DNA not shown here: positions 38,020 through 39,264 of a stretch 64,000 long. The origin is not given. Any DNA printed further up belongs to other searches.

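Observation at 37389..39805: Plus-strand island of three consecutive SAM methyltransferases, six methyltransferases in the locus overall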

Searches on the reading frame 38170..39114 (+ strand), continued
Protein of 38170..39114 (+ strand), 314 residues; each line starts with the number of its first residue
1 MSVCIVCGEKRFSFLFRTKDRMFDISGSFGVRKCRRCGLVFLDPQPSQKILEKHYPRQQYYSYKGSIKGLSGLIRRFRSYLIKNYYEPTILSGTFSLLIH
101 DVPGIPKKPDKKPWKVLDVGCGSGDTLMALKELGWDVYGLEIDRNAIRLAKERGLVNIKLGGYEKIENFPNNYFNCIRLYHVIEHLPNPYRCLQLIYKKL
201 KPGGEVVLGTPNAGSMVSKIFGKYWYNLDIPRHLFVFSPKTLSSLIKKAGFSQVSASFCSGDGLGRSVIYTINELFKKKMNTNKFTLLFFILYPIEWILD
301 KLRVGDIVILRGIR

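Call 39: search_solved_structures(query=A1, max_evalue=0.001, show_alignments=5)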
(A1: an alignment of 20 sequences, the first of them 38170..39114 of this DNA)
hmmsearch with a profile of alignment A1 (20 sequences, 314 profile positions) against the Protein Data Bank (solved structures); distinct sequences matched with E-value up to 0.001: 56.
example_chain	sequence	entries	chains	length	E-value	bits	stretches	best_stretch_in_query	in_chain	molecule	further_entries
3dli_A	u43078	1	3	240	4e-18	68.9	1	106-258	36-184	methyltransferase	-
3cc8_A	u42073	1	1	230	3.2e-15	59.4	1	110-256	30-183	Putative methyltransferase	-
3l8d_A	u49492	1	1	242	6.7e-10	41.9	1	106-207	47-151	Methyltransferase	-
3mgg_A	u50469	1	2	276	9.7e-10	41.4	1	111-207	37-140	Methyltransferase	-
1ve3_A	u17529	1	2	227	7.6e-09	38.5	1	106-213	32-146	hypothetical protein PH0226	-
6mro_A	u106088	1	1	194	8.5e-09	38.3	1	111-205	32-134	methyl transferase from Methanosarcina acetivorans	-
4ine_A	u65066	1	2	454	1e-08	38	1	113-256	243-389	Protein PMT-2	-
5wp5_A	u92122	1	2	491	1.7e-08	37.3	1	111-208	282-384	Phosphomethylethanolamine N-methyltransferase 2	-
5wp4_A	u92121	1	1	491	1.9e-08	37.1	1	111-208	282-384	Phosphoethanolamine N-methyltransferase 1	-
3ujd_A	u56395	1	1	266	2.3e-08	36.8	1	110-208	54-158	Phosphoethanolamine N-methyltransferase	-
3uj6_A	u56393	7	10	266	2.3e-08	36.8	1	110-208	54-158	Phosphoethanolamine N-methyltransferase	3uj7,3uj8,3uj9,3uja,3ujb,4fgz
2avn_A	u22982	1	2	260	2.4e-08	36.8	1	111-222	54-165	ubiquinone/menaquinone biosynthesis methyltransferase-related protein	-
4r6w_A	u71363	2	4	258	2.5e-08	36.7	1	110-208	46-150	Phosphoethanolamine N-methyltransferase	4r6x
4krh_A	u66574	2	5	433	2.7e-08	36.7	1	111-256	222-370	Phosphoethanolamine N-methyltransferase 2 | Phospholethanolamine N-methyltransferase 2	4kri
1xxl_A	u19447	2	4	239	2.8e-08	36.6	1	111-232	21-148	YcgJ protein | ycgJ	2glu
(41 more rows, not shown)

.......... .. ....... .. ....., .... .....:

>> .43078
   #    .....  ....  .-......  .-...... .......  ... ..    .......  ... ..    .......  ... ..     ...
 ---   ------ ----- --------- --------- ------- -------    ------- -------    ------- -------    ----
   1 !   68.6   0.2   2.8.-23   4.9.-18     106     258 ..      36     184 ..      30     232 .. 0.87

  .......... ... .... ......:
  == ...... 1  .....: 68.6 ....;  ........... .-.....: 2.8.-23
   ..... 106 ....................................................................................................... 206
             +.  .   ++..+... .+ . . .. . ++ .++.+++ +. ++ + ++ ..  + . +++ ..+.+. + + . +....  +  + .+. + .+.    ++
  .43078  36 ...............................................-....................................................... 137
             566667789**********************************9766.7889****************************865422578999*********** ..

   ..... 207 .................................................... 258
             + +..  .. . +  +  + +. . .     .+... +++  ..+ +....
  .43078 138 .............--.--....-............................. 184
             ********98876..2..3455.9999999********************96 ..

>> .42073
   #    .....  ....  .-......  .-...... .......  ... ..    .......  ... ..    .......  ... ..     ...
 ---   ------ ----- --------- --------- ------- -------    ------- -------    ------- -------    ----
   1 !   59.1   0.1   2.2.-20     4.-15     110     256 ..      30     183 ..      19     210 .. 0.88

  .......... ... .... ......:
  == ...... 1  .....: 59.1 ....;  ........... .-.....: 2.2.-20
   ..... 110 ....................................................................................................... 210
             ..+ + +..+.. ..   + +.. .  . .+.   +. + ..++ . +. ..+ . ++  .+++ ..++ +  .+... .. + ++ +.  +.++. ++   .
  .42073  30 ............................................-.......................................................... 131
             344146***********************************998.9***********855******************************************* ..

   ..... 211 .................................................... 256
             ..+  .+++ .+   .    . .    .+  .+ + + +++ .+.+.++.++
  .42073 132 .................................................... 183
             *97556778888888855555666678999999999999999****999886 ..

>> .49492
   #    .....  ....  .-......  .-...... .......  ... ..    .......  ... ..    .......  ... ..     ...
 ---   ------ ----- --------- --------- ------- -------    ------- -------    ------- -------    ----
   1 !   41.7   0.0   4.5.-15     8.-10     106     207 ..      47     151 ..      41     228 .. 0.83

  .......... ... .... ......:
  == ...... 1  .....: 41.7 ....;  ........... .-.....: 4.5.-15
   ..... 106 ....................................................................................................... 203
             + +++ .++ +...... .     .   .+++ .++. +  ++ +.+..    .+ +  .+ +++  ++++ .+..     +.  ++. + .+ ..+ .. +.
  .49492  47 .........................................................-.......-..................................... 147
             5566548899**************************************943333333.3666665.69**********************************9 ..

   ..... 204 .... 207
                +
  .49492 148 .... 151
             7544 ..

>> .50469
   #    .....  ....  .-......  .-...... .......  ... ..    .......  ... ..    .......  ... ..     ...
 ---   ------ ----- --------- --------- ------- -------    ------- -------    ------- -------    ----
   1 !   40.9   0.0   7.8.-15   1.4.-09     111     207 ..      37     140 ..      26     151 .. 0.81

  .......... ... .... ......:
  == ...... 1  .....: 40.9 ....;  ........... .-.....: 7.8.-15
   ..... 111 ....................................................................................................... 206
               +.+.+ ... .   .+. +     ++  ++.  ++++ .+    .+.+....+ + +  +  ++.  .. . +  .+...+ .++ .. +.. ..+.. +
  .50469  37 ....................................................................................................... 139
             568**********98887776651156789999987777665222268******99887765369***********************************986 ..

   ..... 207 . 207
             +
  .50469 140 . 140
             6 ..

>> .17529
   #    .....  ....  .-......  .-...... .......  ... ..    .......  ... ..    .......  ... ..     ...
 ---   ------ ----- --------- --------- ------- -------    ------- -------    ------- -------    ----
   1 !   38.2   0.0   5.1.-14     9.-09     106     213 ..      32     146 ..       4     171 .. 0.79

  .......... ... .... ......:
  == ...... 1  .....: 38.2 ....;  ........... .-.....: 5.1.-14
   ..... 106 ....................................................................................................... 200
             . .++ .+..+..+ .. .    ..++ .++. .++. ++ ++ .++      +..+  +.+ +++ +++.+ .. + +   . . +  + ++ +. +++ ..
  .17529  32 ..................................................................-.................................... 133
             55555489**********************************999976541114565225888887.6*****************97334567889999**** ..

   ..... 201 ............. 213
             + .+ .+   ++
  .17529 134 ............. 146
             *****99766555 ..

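Call 76: search_protein_families(library=ncbifam, proteins=[L001:9655-10662:+, L005:7945-8973:+], max_evalue=1e-10)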
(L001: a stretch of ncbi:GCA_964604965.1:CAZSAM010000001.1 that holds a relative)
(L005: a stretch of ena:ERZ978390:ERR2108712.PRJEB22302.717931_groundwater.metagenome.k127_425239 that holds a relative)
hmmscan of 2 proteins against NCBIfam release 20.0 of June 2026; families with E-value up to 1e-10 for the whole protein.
L001:9655-10662:+ (335 aa): 17 families
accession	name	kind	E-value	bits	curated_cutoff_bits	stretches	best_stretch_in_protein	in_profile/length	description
TIGR01179.1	galE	equivalog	3.3e-103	345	262.3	1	3-331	1-330/332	UDP-glucose 4-epimerase GalE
NF007956.0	PRK10675.1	subfamily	4e-71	239.9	394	1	3-334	2-337/338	UDP-glucose 4-epimerase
TIGR04180.1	EDH_00030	hypoth_equivalog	1.1e-35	123.2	475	1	4-312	1-295/297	NAD-dependent 4,6-dehydratase LegB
TIGR01181.1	dTDP_gluc_dehyt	equivalog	2.9e-33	115.3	365.1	1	3-334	1-319/321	dTDP-glucose 4,6-dehydratase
TIGR02197.1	heptose_epim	equivalog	2.6e-31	108.9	274.6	1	4-328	1-315/316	ADP-glyceromanno-heptose 6-epimerase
NF011728.1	PRK15181.1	equivalog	1.1e-22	80.6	760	1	3-329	17-340/348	Vi polysaccharide biosynthesis UDP-N-acetylglucosaminuronic acid C-4 epimerase TviC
NF043036.1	ErythonDh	equivalog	1.1e-17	64.3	325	1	3-167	2-167/321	D-erythronate dehydrogenase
NF008360.0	PRK11150.1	equivalog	2.5e-16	59.8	452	1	4-301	2-280/310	ADP-glyceromanno-heptose 6-epimerase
TIGR03466.1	HpnA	hypoth_equivalog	1.1e-15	57.4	367.65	1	3-281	2-250/327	hopanoid-associated sugar epimerase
NF008872.0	PRK11908.1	equivalog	1.2e-14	54.1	294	1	1-328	1-337/349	bifunctional UDP-4-keto-pentose/UDP-xylose synthase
TIGR03589.1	PseB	equivalog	2.1e-14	53.2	407.75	1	3-182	6-171/324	UDP-N-acetylglucosamine 4,6-dehydratase (inverting)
NF007490.0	PRK10084.1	subfamily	2.4e-14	53.1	649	0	3-113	2-112/361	dTDP-glucose 4,6-dehydratase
TIGR02622.1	CDP_4_6_dhtase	equivalog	3.8e-14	52.6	278.45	1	2-327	5-331/352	CDP-glucose 4,6-dehydratase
NF047922.1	GDPFucSynFcl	equivalog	2.5e-13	50.2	500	1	3-329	4-304/308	GDP-L-fucose synthase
NF007582.0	PRK10217.1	equivalog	8.8e-12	44.8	698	0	1-181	1-192/355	dTDP-glucose 4,6-dehydratase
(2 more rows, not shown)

L005:7945-8973:+ (342 aa): 13 families
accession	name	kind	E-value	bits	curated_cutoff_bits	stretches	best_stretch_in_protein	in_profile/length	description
TIGR01179.1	galE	equivalog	6.1e-29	100.9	262.3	1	2-313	1-327/332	UDP-glucose 4-epimerase GalE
TIGR04180.1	EDH_00030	hypoth_equivalog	1.6e-28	99.6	475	1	3-297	1-295/297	NAD-dependent 4,6-dehydratase LegB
TIGR01181.1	dTDP_gluc_dehyt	equivalog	1e-27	97.1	365.1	1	2-313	1-313/321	dTDP-glucose 4,6-dehydratase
TIGR02197.1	heptose_epim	equivalog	5.5e-25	88.2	274.6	1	3-313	1-315/316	ADP-glyceromanno-heptose 6-epimerase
NF011728.1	PRK15181.1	equivalog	7.7e-22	77.8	760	1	2-314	17-340/348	Vi polysaccharide biosynthesis UDP-N-acetylglucosaminuronic acid C-4 epimerase TviC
NF008872.0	PRK11908.1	equivalog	3.7e-19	69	294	1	2-257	3-274/349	bifunctional UDP-4-keto-pentose/UDP-xylose synthase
NF007490.0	PRK10084.1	subfamily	3.8e-19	68.9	649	0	127-312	153-335/361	dTDP-glucose 4,6-dehydratase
NF005998.1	PRK08125.1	equivalog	4.2e-19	68.4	777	1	2-258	317-587/649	bifunctional UDP-4-amino-4-deoxy-L-arabinose formyltransferase/UDP-glucuronic acid oxidase ArnA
NF047922.1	GDPFucSynFcl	equivalog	5.3e-19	68.8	500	1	47-311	33-301/308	GDP-L-fucose synthase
NF007582.0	PRK10217.1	equivalog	4e-15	55.8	698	1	2-310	3-330/355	dTDP-glucose 4,6-dehydratase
NF008360.0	PRK11150.1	equivalog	4.6e-13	49.1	452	1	3-312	2-307/310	ADP-glyceromanno-heptose 6-epimerase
TIGR03466.1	HpnA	hypoth_equivalog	1.7e-12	46.9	367.65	0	1-190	1-189/327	hopanoid-associated sugar epimerase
TIGR02622.1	CDP_4_6_dhtase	equivalog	2.6e-11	43.3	278.45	0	2-314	6-333/352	CDP-glucose 4,6-dehydratase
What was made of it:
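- On TcaB9/KijD1/MtmC NDP-sugar C-methyltransferases: The SDR in the closest relatives is a GalE equivalog (call 76).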
